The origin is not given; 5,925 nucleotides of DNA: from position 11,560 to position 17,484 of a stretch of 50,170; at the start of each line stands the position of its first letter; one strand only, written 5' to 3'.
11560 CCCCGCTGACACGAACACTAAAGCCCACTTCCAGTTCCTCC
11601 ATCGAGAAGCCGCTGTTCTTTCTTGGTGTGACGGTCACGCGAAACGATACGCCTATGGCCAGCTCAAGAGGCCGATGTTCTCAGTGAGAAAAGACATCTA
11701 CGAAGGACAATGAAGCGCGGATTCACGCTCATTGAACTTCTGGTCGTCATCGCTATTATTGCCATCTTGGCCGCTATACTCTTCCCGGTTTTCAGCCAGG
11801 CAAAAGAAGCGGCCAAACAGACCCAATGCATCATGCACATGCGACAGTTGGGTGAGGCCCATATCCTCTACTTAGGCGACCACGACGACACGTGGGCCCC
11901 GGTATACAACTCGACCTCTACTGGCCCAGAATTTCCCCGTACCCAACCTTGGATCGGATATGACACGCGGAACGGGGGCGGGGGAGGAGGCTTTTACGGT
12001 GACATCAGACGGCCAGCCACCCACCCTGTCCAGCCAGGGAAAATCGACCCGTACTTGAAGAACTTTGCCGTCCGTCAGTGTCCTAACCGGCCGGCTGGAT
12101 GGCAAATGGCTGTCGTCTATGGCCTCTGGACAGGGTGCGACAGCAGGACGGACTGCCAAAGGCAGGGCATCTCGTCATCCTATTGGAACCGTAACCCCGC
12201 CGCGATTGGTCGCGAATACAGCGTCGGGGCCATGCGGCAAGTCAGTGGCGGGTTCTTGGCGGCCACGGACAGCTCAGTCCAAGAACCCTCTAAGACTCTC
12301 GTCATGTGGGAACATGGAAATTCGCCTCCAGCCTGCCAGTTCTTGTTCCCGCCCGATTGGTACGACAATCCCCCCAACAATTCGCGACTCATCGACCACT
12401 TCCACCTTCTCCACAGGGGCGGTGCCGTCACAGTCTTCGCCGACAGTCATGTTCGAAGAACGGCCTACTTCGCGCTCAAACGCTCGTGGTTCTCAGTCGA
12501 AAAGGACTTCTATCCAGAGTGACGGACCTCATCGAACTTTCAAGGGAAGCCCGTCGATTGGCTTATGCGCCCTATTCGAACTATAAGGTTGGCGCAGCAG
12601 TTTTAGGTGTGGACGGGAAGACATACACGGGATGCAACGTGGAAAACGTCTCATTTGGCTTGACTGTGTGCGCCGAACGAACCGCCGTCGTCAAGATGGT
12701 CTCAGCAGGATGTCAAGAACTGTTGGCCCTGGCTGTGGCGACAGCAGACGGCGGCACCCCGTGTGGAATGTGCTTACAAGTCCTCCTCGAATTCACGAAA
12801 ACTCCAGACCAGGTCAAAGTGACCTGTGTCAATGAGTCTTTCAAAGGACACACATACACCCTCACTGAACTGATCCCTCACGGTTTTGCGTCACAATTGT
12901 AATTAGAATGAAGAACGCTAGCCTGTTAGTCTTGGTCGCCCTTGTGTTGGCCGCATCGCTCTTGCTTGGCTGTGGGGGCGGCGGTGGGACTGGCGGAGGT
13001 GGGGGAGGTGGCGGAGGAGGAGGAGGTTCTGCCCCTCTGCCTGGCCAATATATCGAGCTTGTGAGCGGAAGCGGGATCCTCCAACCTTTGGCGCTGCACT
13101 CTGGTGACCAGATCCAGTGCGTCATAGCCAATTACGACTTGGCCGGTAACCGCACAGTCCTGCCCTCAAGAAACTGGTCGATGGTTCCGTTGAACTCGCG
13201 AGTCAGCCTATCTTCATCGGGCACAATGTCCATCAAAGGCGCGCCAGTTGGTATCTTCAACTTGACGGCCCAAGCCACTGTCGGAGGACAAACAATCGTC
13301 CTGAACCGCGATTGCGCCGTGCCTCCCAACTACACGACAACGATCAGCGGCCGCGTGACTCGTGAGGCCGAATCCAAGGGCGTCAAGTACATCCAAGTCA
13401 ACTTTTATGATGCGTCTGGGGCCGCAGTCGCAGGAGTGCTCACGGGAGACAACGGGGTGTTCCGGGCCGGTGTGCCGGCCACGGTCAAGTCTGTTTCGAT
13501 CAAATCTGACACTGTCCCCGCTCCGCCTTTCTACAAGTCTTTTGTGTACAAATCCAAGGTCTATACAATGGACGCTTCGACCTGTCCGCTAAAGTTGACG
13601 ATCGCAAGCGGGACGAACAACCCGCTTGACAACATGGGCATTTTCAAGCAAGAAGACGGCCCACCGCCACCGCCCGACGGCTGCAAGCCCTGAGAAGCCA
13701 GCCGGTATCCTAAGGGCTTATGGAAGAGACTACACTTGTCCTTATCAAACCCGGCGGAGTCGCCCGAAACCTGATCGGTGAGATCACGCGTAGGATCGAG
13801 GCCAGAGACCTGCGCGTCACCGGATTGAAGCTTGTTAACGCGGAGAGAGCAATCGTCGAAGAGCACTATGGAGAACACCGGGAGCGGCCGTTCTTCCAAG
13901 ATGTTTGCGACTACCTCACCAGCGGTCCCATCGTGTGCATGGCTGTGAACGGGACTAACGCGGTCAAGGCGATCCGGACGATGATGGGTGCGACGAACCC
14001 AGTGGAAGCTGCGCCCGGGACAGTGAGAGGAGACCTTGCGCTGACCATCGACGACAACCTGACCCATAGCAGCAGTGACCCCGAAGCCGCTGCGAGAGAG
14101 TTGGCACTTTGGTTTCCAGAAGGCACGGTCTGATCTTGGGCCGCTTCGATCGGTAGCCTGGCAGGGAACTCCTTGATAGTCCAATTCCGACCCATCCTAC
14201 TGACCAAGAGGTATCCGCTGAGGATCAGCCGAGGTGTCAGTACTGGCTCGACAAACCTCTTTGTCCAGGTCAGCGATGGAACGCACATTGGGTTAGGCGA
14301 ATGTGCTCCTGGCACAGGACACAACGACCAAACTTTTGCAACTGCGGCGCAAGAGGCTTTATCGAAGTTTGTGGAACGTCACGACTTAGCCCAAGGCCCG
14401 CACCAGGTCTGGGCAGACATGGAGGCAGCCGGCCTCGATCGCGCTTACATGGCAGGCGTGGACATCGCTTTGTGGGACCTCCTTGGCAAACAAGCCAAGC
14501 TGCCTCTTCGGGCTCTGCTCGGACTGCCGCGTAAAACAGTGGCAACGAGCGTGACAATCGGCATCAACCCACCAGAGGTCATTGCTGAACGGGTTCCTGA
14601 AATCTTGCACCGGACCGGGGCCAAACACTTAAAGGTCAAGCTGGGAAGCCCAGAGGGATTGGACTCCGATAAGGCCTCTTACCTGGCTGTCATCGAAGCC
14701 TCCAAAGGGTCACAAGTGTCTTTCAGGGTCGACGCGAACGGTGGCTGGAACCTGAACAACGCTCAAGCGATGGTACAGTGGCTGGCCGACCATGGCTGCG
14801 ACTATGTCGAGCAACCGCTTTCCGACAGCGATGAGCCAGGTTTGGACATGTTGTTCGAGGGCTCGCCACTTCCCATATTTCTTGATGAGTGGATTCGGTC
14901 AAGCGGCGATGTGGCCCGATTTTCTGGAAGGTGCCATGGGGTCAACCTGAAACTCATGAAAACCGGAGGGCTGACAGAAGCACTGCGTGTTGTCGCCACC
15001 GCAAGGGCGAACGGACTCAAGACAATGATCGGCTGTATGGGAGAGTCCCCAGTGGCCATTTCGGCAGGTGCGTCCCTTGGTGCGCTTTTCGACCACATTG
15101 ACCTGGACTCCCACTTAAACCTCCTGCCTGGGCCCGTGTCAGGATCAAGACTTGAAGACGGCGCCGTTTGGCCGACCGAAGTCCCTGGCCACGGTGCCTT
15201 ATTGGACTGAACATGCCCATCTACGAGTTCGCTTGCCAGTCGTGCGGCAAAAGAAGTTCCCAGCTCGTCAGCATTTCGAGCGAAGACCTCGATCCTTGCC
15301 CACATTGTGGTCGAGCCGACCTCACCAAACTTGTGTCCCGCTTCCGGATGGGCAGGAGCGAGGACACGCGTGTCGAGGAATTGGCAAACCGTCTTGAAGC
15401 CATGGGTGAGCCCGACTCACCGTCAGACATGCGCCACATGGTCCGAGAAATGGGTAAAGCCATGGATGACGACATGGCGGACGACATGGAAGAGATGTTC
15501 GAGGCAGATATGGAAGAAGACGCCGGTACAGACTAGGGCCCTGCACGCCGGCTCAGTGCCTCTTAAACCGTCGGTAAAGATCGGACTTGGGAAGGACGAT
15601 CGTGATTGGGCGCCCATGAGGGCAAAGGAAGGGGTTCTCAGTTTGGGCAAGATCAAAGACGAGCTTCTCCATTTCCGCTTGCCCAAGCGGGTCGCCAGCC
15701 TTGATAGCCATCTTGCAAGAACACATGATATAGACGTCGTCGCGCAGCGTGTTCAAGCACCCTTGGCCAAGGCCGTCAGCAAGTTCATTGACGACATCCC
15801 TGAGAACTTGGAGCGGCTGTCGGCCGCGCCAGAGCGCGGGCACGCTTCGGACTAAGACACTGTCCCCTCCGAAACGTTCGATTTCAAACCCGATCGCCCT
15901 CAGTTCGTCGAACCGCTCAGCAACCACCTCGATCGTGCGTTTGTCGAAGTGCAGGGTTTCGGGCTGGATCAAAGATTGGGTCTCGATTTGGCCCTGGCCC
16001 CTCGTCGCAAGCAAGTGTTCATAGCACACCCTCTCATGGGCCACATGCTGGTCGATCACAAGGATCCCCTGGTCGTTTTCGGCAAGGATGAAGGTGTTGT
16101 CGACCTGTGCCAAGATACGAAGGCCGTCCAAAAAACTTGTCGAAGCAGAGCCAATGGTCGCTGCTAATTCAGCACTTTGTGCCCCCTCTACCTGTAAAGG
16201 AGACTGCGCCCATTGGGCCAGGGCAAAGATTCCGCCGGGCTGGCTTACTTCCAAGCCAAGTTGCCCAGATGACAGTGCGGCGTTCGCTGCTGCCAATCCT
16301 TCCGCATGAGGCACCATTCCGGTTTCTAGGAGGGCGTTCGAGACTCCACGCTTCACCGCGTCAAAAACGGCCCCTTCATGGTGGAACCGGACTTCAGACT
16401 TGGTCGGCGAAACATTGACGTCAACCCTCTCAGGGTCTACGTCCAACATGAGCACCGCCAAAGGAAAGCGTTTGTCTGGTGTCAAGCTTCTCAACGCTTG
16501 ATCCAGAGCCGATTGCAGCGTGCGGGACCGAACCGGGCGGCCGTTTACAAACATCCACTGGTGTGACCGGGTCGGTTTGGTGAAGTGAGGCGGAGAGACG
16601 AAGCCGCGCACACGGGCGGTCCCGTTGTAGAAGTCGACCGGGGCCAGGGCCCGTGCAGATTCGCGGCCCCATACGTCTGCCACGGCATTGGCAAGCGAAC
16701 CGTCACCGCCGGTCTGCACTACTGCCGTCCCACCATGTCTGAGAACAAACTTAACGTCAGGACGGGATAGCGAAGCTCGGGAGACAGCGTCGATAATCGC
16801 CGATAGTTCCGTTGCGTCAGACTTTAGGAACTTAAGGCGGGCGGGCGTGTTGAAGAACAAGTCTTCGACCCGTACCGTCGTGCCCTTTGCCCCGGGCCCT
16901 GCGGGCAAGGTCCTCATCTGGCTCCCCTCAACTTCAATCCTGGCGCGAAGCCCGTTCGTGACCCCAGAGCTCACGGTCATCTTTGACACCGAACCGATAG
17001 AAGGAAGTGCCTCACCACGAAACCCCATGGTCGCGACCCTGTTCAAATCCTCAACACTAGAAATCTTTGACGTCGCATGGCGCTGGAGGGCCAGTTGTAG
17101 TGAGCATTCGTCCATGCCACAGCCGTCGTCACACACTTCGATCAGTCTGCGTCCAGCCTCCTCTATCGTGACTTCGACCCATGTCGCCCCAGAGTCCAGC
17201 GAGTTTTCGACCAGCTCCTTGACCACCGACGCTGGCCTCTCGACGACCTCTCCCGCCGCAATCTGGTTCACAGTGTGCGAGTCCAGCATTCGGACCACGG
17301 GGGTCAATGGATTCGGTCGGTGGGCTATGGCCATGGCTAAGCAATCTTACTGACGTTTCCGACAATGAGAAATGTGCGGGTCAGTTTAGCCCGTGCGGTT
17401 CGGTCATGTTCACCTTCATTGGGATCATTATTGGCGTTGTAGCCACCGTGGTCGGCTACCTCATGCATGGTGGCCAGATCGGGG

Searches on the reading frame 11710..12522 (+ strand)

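Call 30: search_protein_families(library=pfam, proteins=[window:11710-12522:+], max_evalue=0.001)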
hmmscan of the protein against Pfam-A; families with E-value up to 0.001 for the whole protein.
window:11710-12522:+ (270 aa): 2 families
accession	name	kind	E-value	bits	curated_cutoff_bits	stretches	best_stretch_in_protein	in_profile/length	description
PF07963.17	N_methyl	-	1.3e-08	34.5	21.2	1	2-25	4-27/27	Prokaryotic N-terminal methylation motif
PF07596.16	SBP_bac_10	-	2.2e-05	25.1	23.3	0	30-81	2-52/268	Protein of unknown function (DUF1559)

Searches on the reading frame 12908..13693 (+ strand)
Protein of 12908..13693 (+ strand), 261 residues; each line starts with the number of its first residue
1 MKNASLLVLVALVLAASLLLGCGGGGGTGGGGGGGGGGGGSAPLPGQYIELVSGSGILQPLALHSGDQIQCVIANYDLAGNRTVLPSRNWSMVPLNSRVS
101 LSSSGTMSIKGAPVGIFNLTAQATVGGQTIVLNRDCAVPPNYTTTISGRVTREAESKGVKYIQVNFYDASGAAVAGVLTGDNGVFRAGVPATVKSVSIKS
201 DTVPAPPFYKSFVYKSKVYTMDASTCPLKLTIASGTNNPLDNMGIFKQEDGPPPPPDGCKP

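Call 30: search_protein_families(library=pfam, proteins=[window:12908-13693:+], max_evalue=0.001)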
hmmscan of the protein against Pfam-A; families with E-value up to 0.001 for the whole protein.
window:12908-13693:+ (261 aa): 1 family
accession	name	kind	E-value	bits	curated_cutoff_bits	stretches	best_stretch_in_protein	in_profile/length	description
PF13620.12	CarboxypepD_reg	-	0.00011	22.9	32.3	1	145-199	1-55/82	Carboxypeptidase regulatory-like domain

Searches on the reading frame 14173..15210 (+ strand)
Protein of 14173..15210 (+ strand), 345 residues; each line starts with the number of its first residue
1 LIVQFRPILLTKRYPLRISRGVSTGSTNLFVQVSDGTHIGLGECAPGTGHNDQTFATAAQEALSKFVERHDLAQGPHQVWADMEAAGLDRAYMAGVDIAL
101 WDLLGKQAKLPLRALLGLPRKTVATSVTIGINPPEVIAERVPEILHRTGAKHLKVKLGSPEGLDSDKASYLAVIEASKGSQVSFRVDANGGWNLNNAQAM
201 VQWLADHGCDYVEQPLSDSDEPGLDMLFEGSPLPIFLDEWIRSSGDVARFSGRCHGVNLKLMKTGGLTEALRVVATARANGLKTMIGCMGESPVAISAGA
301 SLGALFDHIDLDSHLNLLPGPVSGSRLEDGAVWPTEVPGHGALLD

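Call 30: search_protein_families(library=pfam, proteins=[window:14173-15210:+], max_evalue=0.001)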
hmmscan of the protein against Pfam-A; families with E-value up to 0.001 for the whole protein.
window:14173-15210:+ (345 aa): 2 families
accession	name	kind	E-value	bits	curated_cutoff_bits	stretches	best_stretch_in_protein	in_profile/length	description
PF13378.12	MR_MLE_C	-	2.1e-30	106.5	29.4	1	138-344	3-215/219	Enolase C-terminal domain-like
PF02746.21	MR_MLE_N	-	6.2e-09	36.5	22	1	12-117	13-117/117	Mandelate racemase / muconate lactonizing enzyme, N-terminal domain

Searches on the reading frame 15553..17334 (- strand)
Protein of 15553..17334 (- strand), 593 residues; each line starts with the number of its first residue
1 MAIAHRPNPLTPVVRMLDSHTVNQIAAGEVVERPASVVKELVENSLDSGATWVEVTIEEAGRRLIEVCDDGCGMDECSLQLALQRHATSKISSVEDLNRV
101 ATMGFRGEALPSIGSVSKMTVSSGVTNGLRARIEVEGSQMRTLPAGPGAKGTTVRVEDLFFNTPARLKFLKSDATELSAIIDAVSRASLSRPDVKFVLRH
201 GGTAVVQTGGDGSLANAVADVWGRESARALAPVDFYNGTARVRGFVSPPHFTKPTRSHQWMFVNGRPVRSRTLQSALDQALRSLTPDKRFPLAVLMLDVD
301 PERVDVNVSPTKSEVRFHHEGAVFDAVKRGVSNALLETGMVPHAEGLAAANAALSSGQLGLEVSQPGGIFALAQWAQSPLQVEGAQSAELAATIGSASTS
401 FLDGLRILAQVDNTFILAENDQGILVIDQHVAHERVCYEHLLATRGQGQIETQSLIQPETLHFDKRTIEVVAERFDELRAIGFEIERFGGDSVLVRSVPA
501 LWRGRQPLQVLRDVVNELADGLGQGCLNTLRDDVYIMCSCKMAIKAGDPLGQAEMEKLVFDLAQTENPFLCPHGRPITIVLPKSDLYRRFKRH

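Call 30: search_protein_families(library=pfam, proteins=[window:15553-17334:-], max_evalue=0.001)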
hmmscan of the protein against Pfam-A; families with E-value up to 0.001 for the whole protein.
window:15553-17334:- (593 aa): 4 families
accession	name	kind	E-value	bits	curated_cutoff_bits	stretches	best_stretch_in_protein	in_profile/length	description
PF08676.16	MutL_C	-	2.1e-39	134.9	25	1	408-550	1-142/142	MutL C terminal dimerisation domain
PF01119.25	DNA_mis_repair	-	1.3e-34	118.8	26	1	219-335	2-118/119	DNA mismatch repair protein, C-terminal domain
PF13589.12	HATPase_c_3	-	4.3e-09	36.9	25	1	35-123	4-92/137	Histidine kinase-, DNA gyrase B-, and HSP90-like ATPase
PF02518.31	HATPase_c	-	2.6e-06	28.3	26.4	1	32-88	4-63/111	Histidine kinase-, DNA gyrase B-, and HSP90-like ATPase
